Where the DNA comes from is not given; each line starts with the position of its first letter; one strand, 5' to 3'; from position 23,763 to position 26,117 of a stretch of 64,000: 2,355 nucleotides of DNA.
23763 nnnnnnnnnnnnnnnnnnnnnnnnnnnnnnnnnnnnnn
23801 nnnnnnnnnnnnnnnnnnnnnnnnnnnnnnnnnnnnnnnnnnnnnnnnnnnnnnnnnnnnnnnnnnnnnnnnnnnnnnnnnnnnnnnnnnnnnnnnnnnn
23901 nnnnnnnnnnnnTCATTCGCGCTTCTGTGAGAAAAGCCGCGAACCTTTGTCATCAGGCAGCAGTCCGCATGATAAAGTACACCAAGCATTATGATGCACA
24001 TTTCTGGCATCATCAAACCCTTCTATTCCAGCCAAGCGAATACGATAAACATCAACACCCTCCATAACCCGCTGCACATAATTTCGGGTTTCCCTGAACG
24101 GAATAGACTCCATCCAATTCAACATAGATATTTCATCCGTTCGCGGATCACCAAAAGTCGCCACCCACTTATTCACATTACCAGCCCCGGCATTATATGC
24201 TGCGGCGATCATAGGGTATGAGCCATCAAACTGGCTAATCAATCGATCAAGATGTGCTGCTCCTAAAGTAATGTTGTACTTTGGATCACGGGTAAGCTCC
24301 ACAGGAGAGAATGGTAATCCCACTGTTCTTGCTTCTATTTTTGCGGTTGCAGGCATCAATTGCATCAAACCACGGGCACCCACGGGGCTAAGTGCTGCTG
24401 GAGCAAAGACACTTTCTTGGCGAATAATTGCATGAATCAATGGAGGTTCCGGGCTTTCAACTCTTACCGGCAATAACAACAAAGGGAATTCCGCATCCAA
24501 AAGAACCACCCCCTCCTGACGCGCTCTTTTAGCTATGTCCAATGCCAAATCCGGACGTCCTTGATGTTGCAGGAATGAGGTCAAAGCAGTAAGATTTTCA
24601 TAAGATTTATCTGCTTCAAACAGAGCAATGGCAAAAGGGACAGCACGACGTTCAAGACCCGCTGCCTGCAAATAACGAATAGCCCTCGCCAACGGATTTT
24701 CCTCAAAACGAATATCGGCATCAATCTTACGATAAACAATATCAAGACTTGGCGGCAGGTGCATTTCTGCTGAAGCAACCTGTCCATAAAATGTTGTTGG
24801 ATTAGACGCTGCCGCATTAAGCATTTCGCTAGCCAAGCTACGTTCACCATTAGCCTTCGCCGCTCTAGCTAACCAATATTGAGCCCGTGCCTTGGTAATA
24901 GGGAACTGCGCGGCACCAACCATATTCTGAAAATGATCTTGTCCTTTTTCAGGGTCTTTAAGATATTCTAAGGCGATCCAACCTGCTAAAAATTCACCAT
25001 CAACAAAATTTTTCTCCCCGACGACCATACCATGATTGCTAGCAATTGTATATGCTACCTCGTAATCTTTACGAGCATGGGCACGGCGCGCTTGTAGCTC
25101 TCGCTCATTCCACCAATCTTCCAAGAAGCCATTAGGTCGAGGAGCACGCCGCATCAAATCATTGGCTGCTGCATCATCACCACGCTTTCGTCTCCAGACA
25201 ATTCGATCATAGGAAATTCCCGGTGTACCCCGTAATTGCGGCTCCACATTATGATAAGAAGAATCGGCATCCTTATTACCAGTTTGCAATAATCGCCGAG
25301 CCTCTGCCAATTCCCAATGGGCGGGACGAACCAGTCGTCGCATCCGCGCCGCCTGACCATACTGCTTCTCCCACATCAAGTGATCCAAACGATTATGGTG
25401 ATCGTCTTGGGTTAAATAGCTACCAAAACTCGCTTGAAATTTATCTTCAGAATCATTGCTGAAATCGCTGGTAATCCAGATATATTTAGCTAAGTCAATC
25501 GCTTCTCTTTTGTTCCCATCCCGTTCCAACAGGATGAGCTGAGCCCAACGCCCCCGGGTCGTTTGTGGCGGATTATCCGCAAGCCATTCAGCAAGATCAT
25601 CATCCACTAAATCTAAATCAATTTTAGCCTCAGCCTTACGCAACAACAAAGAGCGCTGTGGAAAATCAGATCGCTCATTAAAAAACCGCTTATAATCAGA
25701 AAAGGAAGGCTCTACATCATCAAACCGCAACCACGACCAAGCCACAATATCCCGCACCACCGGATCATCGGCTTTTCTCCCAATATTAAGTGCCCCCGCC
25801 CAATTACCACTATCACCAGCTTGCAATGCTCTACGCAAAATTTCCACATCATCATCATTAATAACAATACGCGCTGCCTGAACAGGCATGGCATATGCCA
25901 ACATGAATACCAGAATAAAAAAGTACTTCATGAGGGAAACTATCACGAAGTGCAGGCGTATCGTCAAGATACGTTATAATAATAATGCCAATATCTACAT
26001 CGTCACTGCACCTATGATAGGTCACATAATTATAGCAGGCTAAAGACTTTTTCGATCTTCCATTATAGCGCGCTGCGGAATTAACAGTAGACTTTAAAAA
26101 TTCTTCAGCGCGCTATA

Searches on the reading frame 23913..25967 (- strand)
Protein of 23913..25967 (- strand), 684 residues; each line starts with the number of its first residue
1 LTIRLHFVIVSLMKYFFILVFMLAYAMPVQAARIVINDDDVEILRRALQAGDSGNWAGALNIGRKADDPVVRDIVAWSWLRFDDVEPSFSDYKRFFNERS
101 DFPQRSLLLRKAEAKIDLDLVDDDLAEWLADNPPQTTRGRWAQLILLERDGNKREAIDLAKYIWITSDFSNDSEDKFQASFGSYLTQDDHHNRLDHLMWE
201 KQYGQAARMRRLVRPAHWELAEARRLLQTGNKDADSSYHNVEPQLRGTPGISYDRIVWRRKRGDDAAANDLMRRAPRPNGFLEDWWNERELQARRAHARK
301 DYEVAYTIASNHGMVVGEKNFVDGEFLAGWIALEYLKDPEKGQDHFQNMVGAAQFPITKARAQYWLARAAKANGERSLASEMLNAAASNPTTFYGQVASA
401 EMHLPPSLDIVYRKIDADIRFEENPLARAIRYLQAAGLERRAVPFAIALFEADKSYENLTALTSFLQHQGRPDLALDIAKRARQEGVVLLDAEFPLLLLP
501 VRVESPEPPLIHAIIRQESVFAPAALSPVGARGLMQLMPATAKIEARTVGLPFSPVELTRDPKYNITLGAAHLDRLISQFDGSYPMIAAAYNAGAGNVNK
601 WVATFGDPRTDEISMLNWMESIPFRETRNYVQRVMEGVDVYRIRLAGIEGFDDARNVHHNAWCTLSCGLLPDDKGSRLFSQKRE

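Call 14: search_protein_families(library=pfam, proteins=[window:23913-25967:-], max_evalue=0.00001)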
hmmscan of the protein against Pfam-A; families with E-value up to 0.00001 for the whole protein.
window:23913-25967:- (684 aa): 1 family
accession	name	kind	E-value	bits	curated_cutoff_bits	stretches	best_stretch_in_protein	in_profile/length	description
PF01464.25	SLT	-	6e-28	97.2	21.3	1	507-611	13-114/117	Transglycosylase SLT domain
